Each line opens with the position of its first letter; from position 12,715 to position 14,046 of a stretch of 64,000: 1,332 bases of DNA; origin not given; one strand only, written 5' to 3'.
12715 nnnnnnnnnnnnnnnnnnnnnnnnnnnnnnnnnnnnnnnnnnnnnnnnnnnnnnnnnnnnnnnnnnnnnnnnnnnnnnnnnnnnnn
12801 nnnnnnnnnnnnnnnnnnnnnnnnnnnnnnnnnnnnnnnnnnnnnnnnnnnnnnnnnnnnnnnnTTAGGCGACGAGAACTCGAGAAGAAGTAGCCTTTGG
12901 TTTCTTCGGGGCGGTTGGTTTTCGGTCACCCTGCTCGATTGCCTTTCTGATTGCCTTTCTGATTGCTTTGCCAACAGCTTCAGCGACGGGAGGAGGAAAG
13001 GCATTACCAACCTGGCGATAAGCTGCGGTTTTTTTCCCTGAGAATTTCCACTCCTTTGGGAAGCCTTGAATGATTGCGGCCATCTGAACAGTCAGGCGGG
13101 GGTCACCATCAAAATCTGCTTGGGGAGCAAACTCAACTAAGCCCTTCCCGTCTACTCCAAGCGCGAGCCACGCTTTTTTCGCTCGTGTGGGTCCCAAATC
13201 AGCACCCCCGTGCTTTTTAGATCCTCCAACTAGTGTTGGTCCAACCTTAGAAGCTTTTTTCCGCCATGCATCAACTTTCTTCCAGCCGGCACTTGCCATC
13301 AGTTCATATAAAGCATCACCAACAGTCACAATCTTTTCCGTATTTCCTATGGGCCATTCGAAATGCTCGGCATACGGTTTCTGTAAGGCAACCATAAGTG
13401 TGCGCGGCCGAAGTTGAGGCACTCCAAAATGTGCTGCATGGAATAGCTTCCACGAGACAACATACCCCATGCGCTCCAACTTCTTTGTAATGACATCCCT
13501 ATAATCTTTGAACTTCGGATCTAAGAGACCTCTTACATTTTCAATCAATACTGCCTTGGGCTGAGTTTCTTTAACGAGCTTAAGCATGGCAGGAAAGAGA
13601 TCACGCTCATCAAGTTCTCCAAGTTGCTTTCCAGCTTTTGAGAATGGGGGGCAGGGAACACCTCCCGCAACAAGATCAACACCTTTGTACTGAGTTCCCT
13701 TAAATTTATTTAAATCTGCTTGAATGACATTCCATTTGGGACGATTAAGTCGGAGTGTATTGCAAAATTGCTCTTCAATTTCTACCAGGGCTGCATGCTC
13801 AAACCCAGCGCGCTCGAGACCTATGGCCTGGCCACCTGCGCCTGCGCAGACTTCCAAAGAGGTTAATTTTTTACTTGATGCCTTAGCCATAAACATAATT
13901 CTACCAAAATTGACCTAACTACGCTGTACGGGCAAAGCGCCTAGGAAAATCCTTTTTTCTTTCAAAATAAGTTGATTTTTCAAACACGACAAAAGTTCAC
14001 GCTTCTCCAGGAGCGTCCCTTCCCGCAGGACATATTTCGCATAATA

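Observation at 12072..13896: HNH endonuclease convergent with, and 29-bp overlapping, a C5-cytosine methyltransferase: candidate Type II R-M or third component of the upstream DUF262/HEPN module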

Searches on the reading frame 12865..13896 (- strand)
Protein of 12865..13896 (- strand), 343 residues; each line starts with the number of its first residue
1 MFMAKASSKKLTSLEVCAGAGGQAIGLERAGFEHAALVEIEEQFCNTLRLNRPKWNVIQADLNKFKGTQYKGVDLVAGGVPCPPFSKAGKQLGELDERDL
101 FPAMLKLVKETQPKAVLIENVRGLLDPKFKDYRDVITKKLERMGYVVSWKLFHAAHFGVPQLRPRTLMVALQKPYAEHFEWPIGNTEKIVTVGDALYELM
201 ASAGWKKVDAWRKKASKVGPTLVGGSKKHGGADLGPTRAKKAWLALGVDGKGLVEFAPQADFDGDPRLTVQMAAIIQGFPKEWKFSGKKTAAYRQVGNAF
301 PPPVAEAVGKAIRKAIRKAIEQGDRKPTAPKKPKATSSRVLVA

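Call 3: search_protein_families(library=pfam, proteins=[window:12865-13896:-], max_evalue=0.01)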
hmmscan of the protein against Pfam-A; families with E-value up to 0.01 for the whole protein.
window:12865-13896:- (343 aa): 1 family
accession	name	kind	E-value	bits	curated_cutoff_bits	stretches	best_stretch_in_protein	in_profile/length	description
PF00145.23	DNA_methylase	-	1.6e-68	232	22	1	12-313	2-323/324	C-5 cytosine-specific DNA methylase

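Call 4: search_protein_families(library=padloc, proteins=[window:12865-13896:-], max_evalue=0.01)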
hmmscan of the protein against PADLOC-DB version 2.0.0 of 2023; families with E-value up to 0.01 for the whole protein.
window:12865-13896:- (343 aa): 62 families (the best 25 are shown)
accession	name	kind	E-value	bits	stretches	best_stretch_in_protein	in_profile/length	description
PDLC00029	DruM2|DruM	-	4.7e-148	490.9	1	9-325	3-320/329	DNA cytosine methylase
PDLC00026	DruM2|DruM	-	9.5e-132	437.6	1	9-325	3-327/336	DNA cytosine methylase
PDLC00032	DruM2|DruM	-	1e-130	434.9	1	10-322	3-326/424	DNA cytosine methylase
PDLC03304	MTase_II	-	4.7e-111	369.9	1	10-324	3-337/432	Type II methyltransferase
PDLC03307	MTase_II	-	4.2e-98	327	2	11-140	1-130/382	Type II methyltransferase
PDLC03378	MTase_II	-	1.2e-64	216.8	2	10-203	2-202/344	Type II methyltransferase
PDLC03272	MTase_II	-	1.2e-62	210.4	1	5-324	69-398/407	Type II methyltransferase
PDLC03234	MTase_II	-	3.3e-58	195.7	2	9-202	3-205/375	Type II methyltransferase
PDLC03326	MTase_II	-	1.9e-48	163.6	2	9-183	3-188/412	Type II methyltransferase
PDLC00033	DruM2|DruM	-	1.4e-45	154.2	2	5-188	16-207/368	DNA cytosine methylase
PDLC03237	MTase_II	-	1.4e-39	133.8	2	11-174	794-971/1036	Type II methyltransferase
PDLC00027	DruM2|DruM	-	1.5e-38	131.1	2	10-188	11-188/361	DNA cytosine methylase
PDLC03330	MTase_II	-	4.4e-38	129.2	2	9-183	97-276/430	Type II methyltransferase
PDLC02650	DrmMII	-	4.8e-38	129.2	3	6-125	4-137/435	DrmMII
PDLC02649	DrmMII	-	4.7e-35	119.4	3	58-180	101-228/422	DrmMII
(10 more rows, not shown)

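Call 5: search_protein_families(library=ncbifam, proteins=[window:12865-13896:-], max_evalue=0.01)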
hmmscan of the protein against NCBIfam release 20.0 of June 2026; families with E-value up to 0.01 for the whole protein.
window:12865-13896:- (343 aa): 2 families
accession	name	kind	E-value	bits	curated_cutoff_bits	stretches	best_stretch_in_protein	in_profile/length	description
TIGR00675.1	dcm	superfamily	1.3e-50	172.9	100.65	2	15-190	3-183/329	DNA (cytosine-5-)-methyltransferase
NF007772.0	PRK10458.1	subfamily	1.3e-06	27.2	710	1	255-325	390-465/472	DNA cytosine methylase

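Call 8: search_solved_structures(query=window:12865-13896:-, max_evalue=0.001, show_alignments=1)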
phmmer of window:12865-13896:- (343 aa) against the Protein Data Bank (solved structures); distinct sequences matched with E-value up to 0.001: 51.
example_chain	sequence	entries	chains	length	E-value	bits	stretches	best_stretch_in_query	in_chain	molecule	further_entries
3g7u_A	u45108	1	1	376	8.6e-23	84.3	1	11-213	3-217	Cytosine-specific methyltransferase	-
1dct_A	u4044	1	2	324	1e-20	77.5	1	15-188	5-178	PROTEIN (MODIFICATION METHYLASE HAEIII)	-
3ubt_Y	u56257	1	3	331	1.1e-19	74.1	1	15-188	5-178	Modification methylase HaeIII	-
8yf3_A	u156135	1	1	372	2.3e-18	69.7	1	95-177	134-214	Cytosine-specific methyltransferase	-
9ped_A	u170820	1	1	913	1.2e-16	64.1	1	268-317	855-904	DNA (cytosine-5)-methyltransferase 1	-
9m5u_A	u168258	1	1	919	1.2e-16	64.1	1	268-317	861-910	DNA (cytosine-5)-methyltransferase 1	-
9v4p_A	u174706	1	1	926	1.2e-16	64.1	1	268-317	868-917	DNA (cytosine-5)-methyltransferase 1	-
5guv_A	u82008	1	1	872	5.6e-16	61.9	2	9-171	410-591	DNA (cytosine-5)-methyltransferase 1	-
9peb_A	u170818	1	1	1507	6.1e-16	61.8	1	268-317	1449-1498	DNA (cytosine-5)-methyltransferase 1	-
9pec_A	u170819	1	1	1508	6.1e-16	61.8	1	268-317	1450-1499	DNA (cytosine-5)-methyltransferase 1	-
9m5x_A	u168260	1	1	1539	6.6e-16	61.7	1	268-317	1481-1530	DNA (cytosine-5)-methyltransferase 1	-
9v4o_A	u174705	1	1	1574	7.2e-16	61.5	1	268-317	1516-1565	DNA (cytosine-5)-methyltransferase 1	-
5wy1_A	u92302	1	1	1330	7.4e-16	61.5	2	9-171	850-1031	DNA (cytosine-5)-methyltransferase 1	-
3av4_A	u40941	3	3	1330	7.5e-16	61.5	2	9-171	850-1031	DNA (cytosine-5)-methyltransferase 1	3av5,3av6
3pt9_A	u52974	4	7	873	7.5e-16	61.5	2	9-171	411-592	DNA (cytosine-5)-methyltransferase 1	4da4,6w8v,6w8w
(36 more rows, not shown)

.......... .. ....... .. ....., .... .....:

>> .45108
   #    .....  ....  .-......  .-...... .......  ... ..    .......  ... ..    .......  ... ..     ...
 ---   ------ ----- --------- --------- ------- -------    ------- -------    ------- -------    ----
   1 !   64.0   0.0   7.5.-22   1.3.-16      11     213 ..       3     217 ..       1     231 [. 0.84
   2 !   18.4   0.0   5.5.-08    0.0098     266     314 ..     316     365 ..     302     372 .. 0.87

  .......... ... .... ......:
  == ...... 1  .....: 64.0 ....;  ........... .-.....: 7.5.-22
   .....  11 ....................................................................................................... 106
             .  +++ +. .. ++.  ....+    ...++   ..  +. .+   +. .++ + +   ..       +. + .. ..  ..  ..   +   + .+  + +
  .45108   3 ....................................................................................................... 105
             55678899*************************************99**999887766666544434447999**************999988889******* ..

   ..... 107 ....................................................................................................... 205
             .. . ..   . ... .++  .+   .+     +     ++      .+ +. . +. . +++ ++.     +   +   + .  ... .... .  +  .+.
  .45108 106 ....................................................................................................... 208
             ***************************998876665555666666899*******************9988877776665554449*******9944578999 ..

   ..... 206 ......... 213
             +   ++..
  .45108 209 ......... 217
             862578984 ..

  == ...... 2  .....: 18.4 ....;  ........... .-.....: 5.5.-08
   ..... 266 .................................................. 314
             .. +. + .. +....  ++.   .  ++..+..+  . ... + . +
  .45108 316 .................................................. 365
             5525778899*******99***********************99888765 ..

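Call 12: find_homologous_proteins(query=window:12865-13896:-, max_evalue=1e-20)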
Query window:12865-13896:- (343 aa): 8000 proteins with E <= 1e-20 among 8000 candidates; the best 120 are listed.
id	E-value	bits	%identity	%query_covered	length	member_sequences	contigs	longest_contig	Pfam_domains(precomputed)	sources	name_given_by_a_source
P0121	3.1e-226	768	100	99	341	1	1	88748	PF00145.24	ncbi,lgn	ncbi:MAG: DNA cytosine methyltransferase [Patescibacteria group bacterium]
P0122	1.3e-172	592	77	97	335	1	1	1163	PF00145.24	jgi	jgi:DNA (cytosine-5)-methyltransferase 1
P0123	1.3e-171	588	76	99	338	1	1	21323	PF00145.24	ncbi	-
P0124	2.6e-171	587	77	99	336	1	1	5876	PF00145.24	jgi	jgi:DNA (cytosine-5)-methyltransferase 1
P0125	3.3e-169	581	80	91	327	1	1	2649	PF00145.24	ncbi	-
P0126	3.6e-168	577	76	98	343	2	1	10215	PF00145.24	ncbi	-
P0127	5.1e-167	573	76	90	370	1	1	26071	PF00145.24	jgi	jgi:DNA (cytosine-5)-methyltransferase 1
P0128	7.1e-167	573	79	90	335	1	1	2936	PF00145.24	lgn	-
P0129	3.7e-166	571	73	99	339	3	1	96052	PF00145.24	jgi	-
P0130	2.0e-165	568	76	91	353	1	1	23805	PF00145.24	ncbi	-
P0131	2.7e-164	564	78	90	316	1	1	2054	PF00145.24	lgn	-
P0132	4.0e-164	564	76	91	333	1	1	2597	PF00145.24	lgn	-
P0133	1.1e-163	562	76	91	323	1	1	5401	PF00145.24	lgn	-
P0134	9.2e-163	559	74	97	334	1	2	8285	PF00145.24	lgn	-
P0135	9.4e-162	556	75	92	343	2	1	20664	PF00145.24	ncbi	ncbi:MAG: DNA cytosine methyltransferase [Patescibacteria group bacterium]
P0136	1.0e-161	556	76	91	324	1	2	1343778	PF00145.24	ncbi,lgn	-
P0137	1.6e-161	555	76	91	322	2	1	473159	PF00145.24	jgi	jgi:DNA (cytosine-5)-methyltransferase 1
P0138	3.3e-161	554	71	99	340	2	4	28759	PF00145.24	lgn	-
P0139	5.4e-161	554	76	90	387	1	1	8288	PF00145.24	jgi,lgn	jgi:DNA (cytosine-5)-methyltransferase 1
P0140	1.1e-160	553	74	94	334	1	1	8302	PF00145.24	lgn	-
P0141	1.2e-159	549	77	90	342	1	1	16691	PF00145.24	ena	-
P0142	1.4e-159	549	76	90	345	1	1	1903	PF00145.24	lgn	-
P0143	2.3e-159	548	75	91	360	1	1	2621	PF00145.24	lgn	-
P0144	1.5e-158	546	70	99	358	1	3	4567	PF00145.24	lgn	-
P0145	6.1e-158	544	75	91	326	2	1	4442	PF00145.24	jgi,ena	-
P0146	1.9e-157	542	75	91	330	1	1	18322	PF00145.24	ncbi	-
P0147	9.1e-157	540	74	91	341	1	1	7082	PF00145.24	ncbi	-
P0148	5.8e-155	534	74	91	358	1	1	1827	PF00145.24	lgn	-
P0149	3.2e-154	531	71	94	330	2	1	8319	PF00145.24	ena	-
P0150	5.7e-154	530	72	91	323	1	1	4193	PF00145.24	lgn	-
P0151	1.6e-150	519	75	85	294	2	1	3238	PF00145.24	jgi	jgi:DNA (cytosine-5)-methyltransferase 1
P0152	2.7e-150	518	73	91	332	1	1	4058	PF00145.24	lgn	-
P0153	2.3e-149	515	68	97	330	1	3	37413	PF00145.24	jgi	jgi:DNA (cytosine-5)-methyltransferase 1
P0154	7.8e-149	514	71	92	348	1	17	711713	PF00145.24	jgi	jgi:DNA (cytosine-5)-methyltransferase 1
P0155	1.6e-148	513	71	91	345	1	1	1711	PF00145.24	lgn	-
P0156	5.6e-148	511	70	92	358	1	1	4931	PF00145.24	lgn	-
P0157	2.3e-147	509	71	90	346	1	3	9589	PF00145.24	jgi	jgi:DNA (cytosine-5)-methyltransferase 1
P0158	4.2e-147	508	72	87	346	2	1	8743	PF00145.24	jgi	jgi:DNA (cytosine-5)-methyltransferase 1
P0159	5.5e-147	508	69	87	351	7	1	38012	PF00145.24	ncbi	-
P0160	5.6e-147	508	71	88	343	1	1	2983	PF00145.24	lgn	-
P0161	7.8e-147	507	66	99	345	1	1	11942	PF00145.24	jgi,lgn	jgi:DNA (cytosine-5)-methyltransferase 1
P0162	1.4e-146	506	66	99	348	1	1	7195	PF00145.24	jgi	jgi:DNA (cytosine-5)-methyltransferase 1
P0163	1.5e-146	506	68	96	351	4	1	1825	PF00145.24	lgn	-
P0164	1.7e-146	506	72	90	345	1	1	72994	PF00145.24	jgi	jgi:DNA (cytosine-5)-methyltransferase 1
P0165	2.9e-146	505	70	90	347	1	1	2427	PF00145.24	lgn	-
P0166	8.5e-146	504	70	91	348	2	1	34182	PF00145.24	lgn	-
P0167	1.1e-145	503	70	92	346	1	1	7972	PF00145.24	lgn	-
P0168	1.1e-145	503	70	90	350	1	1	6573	PF00145.24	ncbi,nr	ncbi:MAG: DNA cytosine methyltransferase [Candidatus Doudnabacteria bacterium]|nr:DNA cytosine methy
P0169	1.3e-145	503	71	92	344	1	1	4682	PF00145.24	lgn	-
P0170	2.5e-145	502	69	93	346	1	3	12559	PF00145.24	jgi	jgi:DNA (cytosine-5)-methyltransferase 1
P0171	3.3e-145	502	71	88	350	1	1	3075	PF00145.24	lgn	-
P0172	3.4e-145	502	71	89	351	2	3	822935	PF00145.24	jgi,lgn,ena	-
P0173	4.3e-145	501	70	90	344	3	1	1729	PF00145.24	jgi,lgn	-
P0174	5.2e-145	501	70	91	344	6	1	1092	PF00145.24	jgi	jgi:DNA (cytosine-5)-methyltransferase 1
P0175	8.0e-145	500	69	92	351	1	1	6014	PF00145.24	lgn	-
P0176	1.3e-144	500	71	90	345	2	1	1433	PF00145.24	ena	-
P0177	1.4e-144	500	70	90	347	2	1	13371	PF00145.24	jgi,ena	-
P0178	1.5e-144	500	69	90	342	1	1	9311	PF00145.24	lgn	-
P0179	1.6e-144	499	70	91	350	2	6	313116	PF00145.24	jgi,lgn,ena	-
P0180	2.5e-144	499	69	91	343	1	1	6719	PF00145.24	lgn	-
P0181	2.5e-144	499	71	90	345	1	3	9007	PF00145.24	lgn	-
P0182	3.7e-144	498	69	92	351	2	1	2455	PF00145.24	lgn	-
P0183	4.0e-144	498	68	92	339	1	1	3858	PF00145.24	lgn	-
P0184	4.0e-144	498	70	92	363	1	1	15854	PF00145.24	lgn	-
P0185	5.8e-144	498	70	90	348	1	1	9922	PF00145.24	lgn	-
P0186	6.4e-144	497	69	91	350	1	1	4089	PF00145.24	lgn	-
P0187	9.0e-144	497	68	92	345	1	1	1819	PF00145.24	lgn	-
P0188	2.9e-143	495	71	91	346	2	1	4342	PF00145.24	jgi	jgi:DNA (cytosine-5)-methyltransferase 1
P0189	3.1e-143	495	71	90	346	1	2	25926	PF00145.24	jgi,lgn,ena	jgi:DNA (cytosine-5)-methyltransferase 1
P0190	5.3e-143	494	70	90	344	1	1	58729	PF00145.24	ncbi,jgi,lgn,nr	ncbi:MAG TPA: DNA cytosine methyltransferase [Candidatus Saccharimonadales bacterium]|jgi:DNA (cytos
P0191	7.1e-143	494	71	88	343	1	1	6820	PF00145.24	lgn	-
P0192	1.1e-142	493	68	92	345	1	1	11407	PF00145.24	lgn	-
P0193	1.7e-142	493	71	90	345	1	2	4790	PF00145.24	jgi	jgi:DNA (cytosine-5)-methyltransferase 1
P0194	1.8e-142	493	69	92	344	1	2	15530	PF00145.24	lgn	-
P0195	2.1e-142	492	68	92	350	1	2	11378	PF00145.24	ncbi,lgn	-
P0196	2.5e-142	492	67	93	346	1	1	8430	PF00145.24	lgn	-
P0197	3.1e-142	492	70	90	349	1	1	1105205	PF00145.24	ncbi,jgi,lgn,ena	ncbi:MAG TPA: DNA cytosine methyltransferase [Candidatus Saccharimonadales bacterium]|jgi:DNA (cytos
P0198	3.6e-142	492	70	90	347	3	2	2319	PF00145.24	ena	-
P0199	5.0e-142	491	69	91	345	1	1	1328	PF00145.24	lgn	-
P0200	8.1e-142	491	68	92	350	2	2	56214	PF00145.24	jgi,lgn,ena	-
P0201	8.2e-142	491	66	99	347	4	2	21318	PF00145.24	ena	-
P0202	9.2e-142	490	66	96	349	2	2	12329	PF00145.24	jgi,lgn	jgi:DNA (cytosine-5)-methyltransferase 1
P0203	1.4e-141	490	68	92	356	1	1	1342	PF00145.24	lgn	-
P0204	1.5e-141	490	66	91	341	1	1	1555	PF00145.24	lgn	-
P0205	1.5e-141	490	69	90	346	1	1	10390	PF00145.24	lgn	-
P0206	1.7e-141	489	66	99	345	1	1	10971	PF00145.24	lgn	-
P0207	2.3e-141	489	66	90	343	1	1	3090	PF00145.24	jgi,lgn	jgi:DNA (cytosine-5)-methyltransferase 1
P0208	2.4e-141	489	68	92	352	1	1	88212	PF00145.24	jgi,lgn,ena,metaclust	metaclust:\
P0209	2.5e-141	489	67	92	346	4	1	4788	PF00145.24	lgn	-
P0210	3.2e-141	489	66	90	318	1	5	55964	PF00145.24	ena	-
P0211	4.9e-141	488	67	92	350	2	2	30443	PF00145.24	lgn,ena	-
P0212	5.1e-141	488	68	92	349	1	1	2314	PF00145.24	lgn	-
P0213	6.0e-141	488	67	91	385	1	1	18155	PF00145.24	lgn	-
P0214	6.1e-141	488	64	98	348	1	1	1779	PF00145.24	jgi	-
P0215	1.6e-140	486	66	90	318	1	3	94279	PF00145.24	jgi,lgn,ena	-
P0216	4.1e-140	485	65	91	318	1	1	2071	PF00145.24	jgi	jgi:DNA (cytosine-5)-methyltransferase 1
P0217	5.3e-140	485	67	93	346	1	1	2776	PF00145.24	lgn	-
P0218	7.9e-140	484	68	91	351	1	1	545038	PF00145.24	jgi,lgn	jgi:DNA (cytosine-5)-methyltransferase 1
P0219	1.4e-139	483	64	93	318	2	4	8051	PF00145.24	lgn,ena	-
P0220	1.7e-139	483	63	99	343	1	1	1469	PF00145.24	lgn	-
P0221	2.0e-139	483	64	90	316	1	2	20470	PF00145.24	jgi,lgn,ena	-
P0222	2.8e-139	482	67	91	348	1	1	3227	PF00145.24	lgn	-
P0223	4.2e-139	482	66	90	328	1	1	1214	PF00145.24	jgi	jgi:DNA (cytosine-5)-methyltransferase 1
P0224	8.3e-139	481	66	90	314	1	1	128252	PF00145.24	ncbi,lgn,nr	ncbi:MAG: modification methylase [Bacteroidetes bacterium]|nr:modification methylase [Bacteroidota b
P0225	1.0e-138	480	65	92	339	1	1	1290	PF00145.24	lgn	-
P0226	1.3e-138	480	69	86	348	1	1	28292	PF00145.24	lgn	-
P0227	4.1e-138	478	65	92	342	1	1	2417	PF00145.24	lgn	-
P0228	4.8e-138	478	67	90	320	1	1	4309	PF00145.24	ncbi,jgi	jgi:DNA (cytosine-5)-methyltransferase 1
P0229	5.2e-138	478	67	92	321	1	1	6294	PF00145.24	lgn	-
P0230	7.2e-138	478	68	90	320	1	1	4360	PF00145.24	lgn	-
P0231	7.3e-138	478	67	92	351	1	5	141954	PF00145.24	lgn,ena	-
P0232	3.4e-137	475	66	92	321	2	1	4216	PF00145.24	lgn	-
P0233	3.5e-137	475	65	93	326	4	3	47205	PF00145.24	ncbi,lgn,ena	-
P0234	3.8e-137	475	65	93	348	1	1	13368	PF00145.24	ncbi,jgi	jgi:DNA (cytosine-5)-methyltransferase 1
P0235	3.9e-137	475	67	90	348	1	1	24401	PF00145.24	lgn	-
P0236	4.3e-137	475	65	90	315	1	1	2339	PF00145.24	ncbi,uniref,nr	ncbi:DNA (cytosine-5)-methyltransferase 1 [Dysgonomonas sp. PH5-45]|uniref:DNA cytosine methyltransf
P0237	6.2e-137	474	66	90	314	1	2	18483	PF00145.24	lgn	-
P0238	7.6e-137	474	65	90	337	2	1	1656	PF00145.24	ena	-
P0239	9.3e-137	474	65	90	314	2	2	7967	PF00145.24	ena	-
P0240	1.1e-136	474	66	90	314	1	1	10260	PF00145.24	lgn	-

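Call 39: find_encoding_contigs(protein=P0224, flank=4000, max_places=3)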
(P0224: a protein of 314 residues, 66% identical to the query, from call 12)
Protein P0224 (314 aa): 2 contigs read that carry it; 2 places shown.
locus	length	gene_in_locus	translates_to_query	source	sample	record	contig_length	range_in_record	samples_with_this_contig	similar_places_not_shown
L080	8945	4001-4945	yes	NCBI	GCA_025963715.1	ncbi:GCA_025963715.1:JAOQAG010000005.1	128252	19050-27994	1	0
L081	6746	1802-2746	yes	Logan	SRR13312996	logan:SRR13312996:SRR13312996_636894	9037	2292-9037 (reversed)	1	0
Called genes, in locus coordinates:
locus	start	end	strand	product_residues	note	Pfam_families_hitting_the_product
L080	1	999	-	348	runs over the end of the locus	PF04245:NA37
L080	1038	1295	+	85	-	-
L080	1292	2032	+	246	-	PF02557:VanY (weak)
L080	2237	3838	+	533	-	PF24096:DUF7379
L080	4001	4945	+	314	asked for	PF00145:DNA_methylase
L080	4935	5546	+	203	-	PF01844:HNH, PF14279:HNH_5 (weak)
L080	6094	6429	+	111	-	-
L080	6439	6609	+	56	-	-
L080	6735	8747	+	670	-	-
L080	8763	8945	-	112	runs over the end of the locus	-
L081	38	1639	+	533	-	PF24096:DUF7379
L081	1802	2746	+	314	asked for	PF00145:DNA_methylase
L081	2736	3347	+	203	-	PF01844:HNH, PF14279:HNH_5 (weak)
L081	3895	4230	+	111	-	-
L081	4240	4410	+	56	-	-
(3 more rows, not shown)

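Call 40: find_encoding_contigs(protein=P0215, flank=4000, max_places=3)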
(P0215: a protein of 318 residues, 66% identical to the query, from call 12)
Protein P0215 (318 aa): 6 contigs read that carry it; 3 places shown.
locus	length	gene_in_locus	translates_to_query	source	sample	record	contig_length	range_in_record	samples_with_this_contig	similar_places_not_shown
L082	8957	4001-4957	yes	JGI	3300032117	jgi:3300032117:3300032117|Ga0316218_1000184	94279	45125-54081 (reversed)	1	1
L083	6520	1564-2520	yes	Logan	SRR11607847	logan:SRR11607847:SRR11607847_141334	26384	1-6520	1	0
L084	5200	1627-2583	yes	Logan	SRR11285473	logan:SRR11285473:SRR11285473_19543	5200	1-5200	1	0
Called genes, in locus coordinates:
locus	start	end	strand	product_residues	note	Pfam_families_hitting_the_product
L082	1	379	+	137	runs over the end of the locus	-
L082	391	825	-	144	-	PF20136:DUF6526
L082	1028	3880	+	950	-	PF02739:5_3_exonuc_N, PF01367:5_3_exonuc, PF01612:DNA_pol_A_exo1, PF22619:DNA_polI_exo1 (weak), PF00476:DNA_pol_A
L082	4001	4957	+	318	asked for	PF00145:DNA_methylase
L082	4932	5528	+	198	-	PF01844:HNH, PF14279:HNH_5 (weak)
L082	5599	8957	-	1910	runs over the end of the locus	PF02368:Big_2 (faint), PF25354:Ig_NUP210_16th (faint), PF18962:Por_Secre_tail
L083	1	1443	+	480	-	?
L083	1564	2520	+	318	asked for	PF00145:DNA_methylase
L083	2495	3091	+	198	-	PF01844:HNH, PF14279:HNH_5 (weak)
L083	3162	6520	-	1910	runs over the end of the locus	PF02368:Big_2 (faint), PF25354:Ig_NUP210_16th (faint), PF18962:Por_Secre_tail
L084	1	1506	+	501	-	?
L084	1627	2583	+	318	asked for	PF00145:DNA_methylase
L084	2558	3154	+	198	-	PF01844:HNH, PF14279:HNH_5 (weak)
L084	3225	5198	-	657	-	?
